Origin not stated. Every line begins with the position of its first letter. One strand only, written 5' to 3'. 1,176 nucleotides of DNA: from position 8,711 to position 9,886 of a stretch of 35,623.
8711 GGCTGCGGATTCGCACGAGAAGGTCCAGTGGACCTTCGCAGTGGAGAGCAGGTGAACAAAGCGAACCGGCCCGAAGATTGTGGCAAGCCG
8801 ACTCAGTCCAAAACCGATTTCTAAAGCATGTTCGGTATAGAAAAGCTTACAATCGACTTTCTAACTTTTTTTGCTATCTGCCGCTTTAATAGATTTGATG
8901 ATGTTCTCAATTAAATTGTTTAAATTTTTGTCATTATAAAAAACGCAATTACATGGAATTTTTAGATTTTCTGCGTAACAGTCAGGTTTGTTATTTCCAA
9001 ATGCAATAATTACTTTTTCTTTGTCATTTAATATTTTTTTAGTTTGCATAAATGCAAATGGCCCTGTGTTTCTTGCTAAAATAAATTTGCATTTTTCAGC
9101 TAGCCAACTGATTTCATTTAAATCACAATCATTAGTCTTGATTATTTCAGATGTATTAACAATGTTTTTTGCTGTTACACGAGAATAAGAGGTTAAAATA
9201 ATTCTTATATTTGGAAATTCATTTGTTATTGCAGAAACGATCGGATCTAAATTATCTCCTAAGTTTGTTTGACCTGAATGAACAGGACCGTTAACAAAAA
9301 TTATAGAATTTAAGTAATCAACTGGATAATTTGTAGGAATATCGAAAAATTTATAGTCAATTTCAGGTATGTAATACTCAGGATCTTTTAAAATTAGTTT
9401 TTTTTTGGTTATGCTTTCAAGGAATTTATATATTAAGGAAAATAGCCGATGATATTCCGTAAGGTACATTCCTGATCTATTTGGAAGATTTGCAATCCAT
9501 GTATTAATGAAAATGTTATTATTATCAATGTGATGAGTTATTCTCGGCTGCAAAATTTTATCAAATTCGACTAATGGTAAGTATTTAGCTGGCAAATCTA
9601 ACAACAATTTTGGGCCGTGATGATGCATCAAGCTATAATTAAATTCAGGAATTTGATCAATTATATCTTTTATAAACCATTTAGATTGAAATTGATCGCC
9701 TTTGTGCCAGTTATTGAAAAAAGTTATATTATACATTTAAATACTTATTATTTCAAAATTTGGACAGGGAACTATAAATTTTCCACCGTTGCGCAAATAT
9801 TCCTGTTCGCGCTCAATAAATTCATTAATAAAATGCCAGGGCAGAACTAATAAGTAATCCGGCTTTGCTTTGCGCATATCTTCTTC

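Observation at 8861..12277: Compact gmd - small ORF - C-methyltransferase - orphan operon: possible GDP-linked C-methyl-6-deoxyhexose pathway without a reductase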

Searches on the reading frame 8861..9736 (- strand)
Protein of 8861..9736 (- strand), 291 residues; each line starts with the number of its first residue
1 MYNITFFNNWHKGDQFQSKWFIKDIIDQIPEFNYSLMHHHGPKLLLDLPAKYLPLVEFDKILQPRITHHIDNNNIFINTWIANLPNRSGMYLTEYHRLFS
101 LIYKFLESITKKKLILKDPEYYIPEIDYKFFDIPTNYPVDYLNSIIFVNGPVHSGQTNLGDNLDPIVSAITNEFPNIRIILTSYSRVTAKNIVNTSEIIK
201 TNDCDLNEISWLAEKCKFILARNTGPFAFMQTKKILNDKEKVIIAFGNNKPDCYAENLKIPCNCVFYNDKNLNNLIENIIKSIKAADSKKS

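Call 3: search_protein_families(library=pfam, proteins=[window:8861-9736:-], max_evalue=0.1)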
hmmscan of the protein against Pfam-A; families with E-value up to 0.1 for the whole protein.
window:8861-9736:- (291 aa): 0 families

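Call 4: search_protein_families(library=ncbifam, proteins=[window:8861-9736:-], max_evalue=0.1)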
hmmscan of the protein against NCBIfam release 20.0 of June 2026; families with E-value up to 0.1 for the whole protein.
window:8861-9736:- (291 aa): 0 families

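Call 26: find_homologous_proteins(query=window:8861-9736:-)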
Query window:8861-9736:- (291 aa): 30 proteins with E <= 0.001 among 943 candidates.
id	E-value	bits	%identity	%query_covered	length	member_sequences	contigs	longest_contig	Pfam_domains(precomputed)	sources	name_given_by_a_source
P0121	4.4e-134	464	71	100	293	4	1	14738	-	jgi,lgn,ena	-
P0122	1.1e-56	210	43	97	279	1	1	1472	-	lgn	-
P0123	1.2e-55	207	43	91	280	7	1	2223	-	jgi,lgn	jgi:hypothetical protein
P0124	5.7e-54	201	41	94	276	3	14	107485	-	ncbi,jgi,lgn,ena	jgi:hypothetical protein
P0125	1.9e-53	200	40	94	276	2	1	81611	-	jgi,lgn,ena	-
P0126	3.2e-53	199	39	98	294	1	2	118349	-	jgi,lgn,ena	jgi:hypothetical protein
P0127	4.2e-51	192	40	96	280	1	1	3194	-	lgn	-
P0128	6.7e-51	191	40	92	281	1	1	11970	-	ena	-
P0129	9.2e-50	187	40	91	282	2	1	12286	-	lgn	-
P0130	1.2e-49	187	39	94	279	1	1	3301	-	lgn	-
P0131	2.2e-48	183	40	94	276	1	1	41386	-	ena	-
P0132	1.1e-35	141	33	92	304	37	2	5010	-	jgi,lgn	jgi:hypothetical protein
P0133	3.8e-32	130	29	99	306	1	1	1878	-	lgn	-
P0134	2.4e-23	101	31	91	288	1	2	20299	-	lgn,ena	-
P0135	1.8e-22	98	33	96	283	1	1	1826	-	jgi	jgi:hypothetical protein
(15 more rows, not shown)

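Call 32: find_encoding_contigs(protein=P0124, flank=8000, max_places=2)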
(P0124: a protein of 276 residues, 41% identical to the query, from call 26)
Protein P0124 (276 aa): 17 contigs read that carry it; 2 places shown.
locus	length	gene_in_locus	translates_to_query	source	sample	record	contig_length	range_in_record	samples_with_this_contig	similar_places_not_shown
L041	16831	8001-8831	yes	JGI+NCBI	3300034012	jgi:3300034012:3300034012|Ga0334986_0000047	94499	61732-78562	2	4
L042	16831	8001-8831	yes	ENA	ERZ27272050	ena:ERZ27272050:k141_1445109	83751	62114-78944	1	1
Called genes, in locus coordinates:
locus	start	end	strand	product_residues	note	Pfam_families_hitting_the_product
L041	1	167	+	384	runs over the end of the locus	PF13692:Glyco_trans_1_4 (faint)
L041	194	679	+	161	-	-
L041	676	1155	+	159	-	-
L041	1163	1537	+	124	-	-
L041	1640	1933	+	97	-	PF00383:dCMP_cyt_deam_1, PF14437:MafB19-deam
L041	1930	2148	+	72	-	-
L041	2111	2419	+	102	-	PF02467:Whib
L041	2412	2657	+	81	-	-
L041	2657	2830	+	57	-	-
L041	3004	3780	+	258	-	-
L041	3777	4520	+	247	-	-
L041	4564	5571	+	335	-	PF01370:Epimerase, PF04321:RmlD_sub_bind (weak), PF16363:GDP_Man_Dehyd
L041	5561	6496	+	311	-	PF01370:Epimerase, PF04321:RmlD_sub_bind (weak), PF16363:GDP_Man_Dehyd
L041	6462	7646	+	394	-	PF01041:DegT_DnrJ_EryC1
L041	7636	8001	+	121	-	PF19662:DUF6165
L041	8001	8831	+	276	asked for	-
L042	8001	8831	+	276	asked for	-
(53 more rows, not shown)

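Call 33: find_encoding_contigs(protein=P0126, flank=8000, max_places=2)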
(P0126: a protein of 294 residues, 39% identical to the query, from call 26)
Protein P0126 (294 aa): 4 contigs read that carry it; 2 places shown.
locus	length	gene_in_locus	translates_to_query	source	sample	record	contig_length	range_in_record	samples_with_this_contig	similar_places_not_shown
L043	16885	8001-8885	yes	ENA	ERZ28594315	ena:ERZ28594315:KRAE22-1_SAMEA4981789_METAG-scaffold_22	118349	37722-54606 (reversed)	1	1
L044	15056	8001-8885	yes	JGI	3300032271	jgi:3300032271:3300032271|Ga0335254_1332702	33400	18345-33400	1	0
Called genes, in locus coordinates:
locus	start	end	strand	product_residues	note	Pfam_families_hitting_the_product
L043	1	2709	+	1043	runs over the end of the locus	-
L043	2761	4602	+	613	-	PF00176:SNF2-rel_dom, PF04851:ResIII, PF18766:SWI2_SNF2 (faint), PF00270:DEAD, PF00271:Helicase_C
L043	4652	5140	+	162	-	PF02467:Whib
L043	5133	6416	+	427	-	PF00534:Glycos_transf_1, PF13692:Glyco_trans_1_4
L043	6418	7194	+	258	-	-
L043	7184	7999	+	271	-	PF00852:Glyco_transf_10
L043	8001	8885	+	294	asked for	-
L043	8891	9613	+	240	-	-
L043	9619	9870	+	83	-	PF14063:DUF4254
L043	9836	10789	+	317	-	-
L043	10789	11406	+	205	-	PF05050:Methyltransf_21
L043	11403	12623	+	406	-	PF13489:Methyltransf_23, PF08241:Methyltransf_11 (faint), PF08242:Methyltransf_12 (faint), PF08484:Methyltransf_14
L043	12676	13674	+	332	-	PF01370:Epimerase, PF16363:GDP_Man_Dehyd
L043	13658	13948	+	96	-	-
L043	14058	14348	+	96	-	PF00166:Cpn10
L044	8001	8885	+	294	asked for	-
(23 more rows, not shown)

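Call 39: predict_structure(alignment_id=A1)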
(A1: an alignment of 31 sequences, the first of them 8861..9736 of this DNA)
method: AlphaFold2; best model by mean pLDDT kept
length: 291 residues; sequences in the alignment: 31
mean_pLDDT: 93.0   pTM: 0.90
mean pLDDT of the five models: 93.0, 92.5, 91.6, 90.8, 90.0
residues with pLDDT >= 90: 224; 70-90: 63; 50-70: 4; < 50: 0
segments of 3 or more residues with pLDDT < 50: none
pLDDT, mean of each block of 10 residues (from residue 1): 94 92 98 95 92 90 90 96 88 95 97 97 96 81 94 82 96 97 96 93 89 97 91 97 94 89 96 98 92 54
secondary structure, 60 per line:
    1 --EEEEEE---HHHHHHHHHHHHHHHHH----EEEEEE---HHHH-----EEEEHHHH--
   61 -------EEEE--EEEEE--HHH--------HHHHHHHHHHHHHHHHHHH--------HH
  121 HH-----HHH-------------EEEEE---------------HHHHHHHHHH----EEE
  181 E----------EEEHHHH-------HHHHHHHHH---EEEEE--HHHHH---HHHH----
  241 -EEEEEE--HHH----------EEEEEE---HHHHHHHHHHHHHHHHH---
elements in order: E3-8 H12-28 E33-38 H42-45 E51-54 H55-58 E68-71 E74-78 H92-110 H119-122 E144-148 H164-173 E178-181 E192-194 H195-198 H206-214 E218-222 H225-229 H233-236 E242-247 E263-268 H272-288

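Call 42: fold_search(model_id=the predicted structure, library=pdb)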
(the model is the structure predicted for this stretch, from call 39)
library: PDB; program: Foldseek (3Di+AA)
matches with E <= 10: 1421; with E <= 0.001: 39
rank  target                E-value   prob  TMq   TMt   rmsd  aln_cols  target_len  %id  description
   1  6dfe_B                1.8e-07  1.00  0.57  0.52   7.3       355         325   11  The structure of a ternary complex of E. coli WaaC (released 2018-09-05)
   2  2gt1_A                5.1e-07  1.00  0.53  0.49   7.7       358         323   11  E. coli heptosyltransferase WaaC. (released 2007-05-01)
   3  2h1h_B                5.7e-07  1.00  0.55  0.51   7.5       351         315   12  E. coli heptosyltransferase WaaC with ADP-2-deoxy-2-fluoro heptose (released 2007-05-22)
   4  2h1h_A                9.9e-07  1.00  0.56  0.52   7.4       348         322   11  E. coli heptosyltransferase WaaC with ADP-2-deoxy-2-fluoro heptose (released 2007-05-22)
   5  2gt1_B                1.3e-06  1.00  0.55  0.54   7.0       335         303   10  E. coli heptosyltransferase WaaC. (released 2007-05-01)
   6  3tov_A                1.5e-06  1.00  0.54  0.46   7.1       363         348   10  The crystal structure of the glycosyl transferase family 9 from Veillonella parvula DSM 2008 (released 2011-09-21)
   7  3tov_B                1.8e-06  1.00  0.49  0.43  10.1       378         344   12  The crystal structure of the glycosyl transferase family 9 from Veillonella parvula DSM 2008 (released 2011-09-21)
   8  2h1f_A                2.3e-06  1.00  0.57  0.53   6.8       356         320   11  E. coli heptosyltransferase WaaC with ADP (released 2007-05-22)
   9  1psw                  4.7e-06  1.00  0.56  0.51   7.3       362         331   11  Structure of E. coli ADP-heptose lps heptosyltransferase II (released 2003-07-08)
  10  6kqx                  4.7e-06  1.00  0.41  0.38  12.0       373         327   10  Crystal structure of Yijc from B. subtilis in complex with UDP (released 2020-09-30)
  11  7xx4_A                3.9e-05  1.00  0.45  0.35  10.4       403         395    9  designed glycosyltransferase (released 2023-06-14)
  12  6j32_C                5.3e-05  1.00  0.40  0.32  11.0       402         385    8  Crystal Structure Analysis of the Glycotransferase of kitacinnamycin (released 2020-01-15)
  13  6kqw                  9.8e-05  1.00  0.40  0.37  12.7       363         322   11  Crystal structure of Yijc from B. subtilis (released 2020-09-30)
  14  4rap_A                1.0e-04  1.00  0.46  0.36   7.7       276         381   11  Crystal structure of bacterial iron-containing dodecameric glycosyltransferase TibC from enterotoxigenic E.coli H10407 (released 2014-10-29)
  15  4rb4_B                1.1e-04  1.00  0.45  0.36   8.7       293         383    8  Crystal structure of dodecameric iron-containing heptosyltransferase TibC in complex with ADP-D-beta-D-heptose at 3.9  (released 2014-11-05)
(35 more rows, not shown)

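Call 43: search_protein_families(library=phrogs, proteins=[window:8861-9736:-], max_evalue=0.01)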
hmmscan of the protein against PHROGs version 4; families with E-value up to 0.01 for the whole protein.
window:8861-9736:- (291 aa): 0 families

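Call 70: search_dna_similar(query=window:8861-9736:-, collection=phages, mode=protein, max_rows=15, max_evalue=0.001)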
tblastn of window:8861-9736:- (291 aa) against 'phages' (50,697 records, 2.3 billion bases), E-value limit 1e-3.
Records with a match: 3; places in all: 5; records where one place covers at least 80% of the query: 3.
Best place of each record, by identity: <60% 3.
By first word of the organism name: uncultured 3.
By host as written in the record: - 3.
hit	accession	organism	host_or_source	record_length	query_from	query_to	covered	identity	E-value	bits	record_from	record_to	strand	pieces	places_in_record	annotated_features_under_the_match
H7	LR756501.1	uncultured phage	metagenomic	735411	4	248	84%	31.8%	2e-16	85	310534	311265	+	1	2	record has no annotation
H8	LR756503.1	uncultured phage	metagenomic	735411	4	248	84%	31.8%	2e-16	85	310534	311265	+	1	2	record has no annotation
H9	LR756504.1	uncultured phage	metagenomic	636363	3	249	85%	27.7%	1e-16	86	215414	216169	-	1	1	record has no annotation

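Call 90: fold_search(model_id=the predicted structure, library=viral)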
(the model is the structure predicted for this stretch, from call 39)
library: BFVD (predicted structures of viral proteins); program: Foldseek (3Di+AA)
matches with E <= 10: 1040; with E <= 0.001: 34
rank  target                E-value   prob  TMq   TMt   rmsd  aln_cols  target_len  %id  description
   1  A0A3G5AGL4            6.4e-21  1.00  0.86  0.45   2.8       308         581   25  Uncharacterized protein [Solumvirus sp.]
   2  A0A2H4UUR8            8.2e-09  1.00  0.64  0.61   6.0       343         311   10  Uncharacterized protein [Bodo saltans virus]
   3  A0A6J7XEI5            3.3e-08  1.00  0.57  0.53   5.1       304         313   12  Uncharacterized protein [uncultured Caudovirales phage]
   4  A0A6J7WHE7            2.3e-07  1.00  0.62  0.61   6.3       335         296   11  RfaF ADP-heptose,LPS heptosyltransferase [uncultured Caudovirales phage]
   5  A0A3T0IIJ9            8.1e-07  1.00  0.57  0.66   5.1       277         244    7  Uncharacterized protein [Vibrio virus vB_VspP_SBP1]
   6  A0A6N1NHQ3            2.0e-06  1.00  0.44  0.27  10.8       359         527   13  Putative ORFan [Tupanvirus deep ocean]
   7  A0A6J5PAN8            2.3e-06  1.00  0.50  0.49   6.7       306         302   10  Glycosyl transferase, family 9 [uncultured Caudovirales phage]
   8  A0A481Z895            5.3e-06  1.00  0.38  0.26  11.4       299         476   13  Glycosyltransferase [Pithovirus LCPAC304]
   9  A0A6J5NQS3            1.5e-05  1.00  0.52  0.47   9.7       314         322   10  Uncharacterized protein [uncultured Caudovirales phage]
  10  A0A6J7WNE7            2.1e-05  0.99  0.32  0.27  13.5       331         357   10  Glycosyltransferase 61 [uncultured Caudovirales phage]
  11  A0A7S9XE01            2.4e-05  1.00  0.47  0.17   6.4       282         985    8  Glycosyl transferase family 1 domain-containing protein [Virus NIOZ-UU157]
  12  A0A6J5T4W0            2.6e-05  1.00  0.45  0.52   7.9       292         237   13  Uncharacterized protein [uncultured Caudovirales phage]
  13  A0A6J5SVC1            4.1e-05  1.00  0.43  0.17   7.3       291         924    9  Glycosyltransferase Aah/TibC [uncultured Caudovirales phage]
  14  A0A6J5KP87            4.7e-05  1.00  0.49  0.28  10.7       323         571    8  Uncharacterized protein [uncultured Caudovirales phage]
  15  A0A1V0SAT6            5.0e-05  1.00  0.44  0.34   8.3       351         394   14  Uncharacterized protein [Catovirus CTV1]
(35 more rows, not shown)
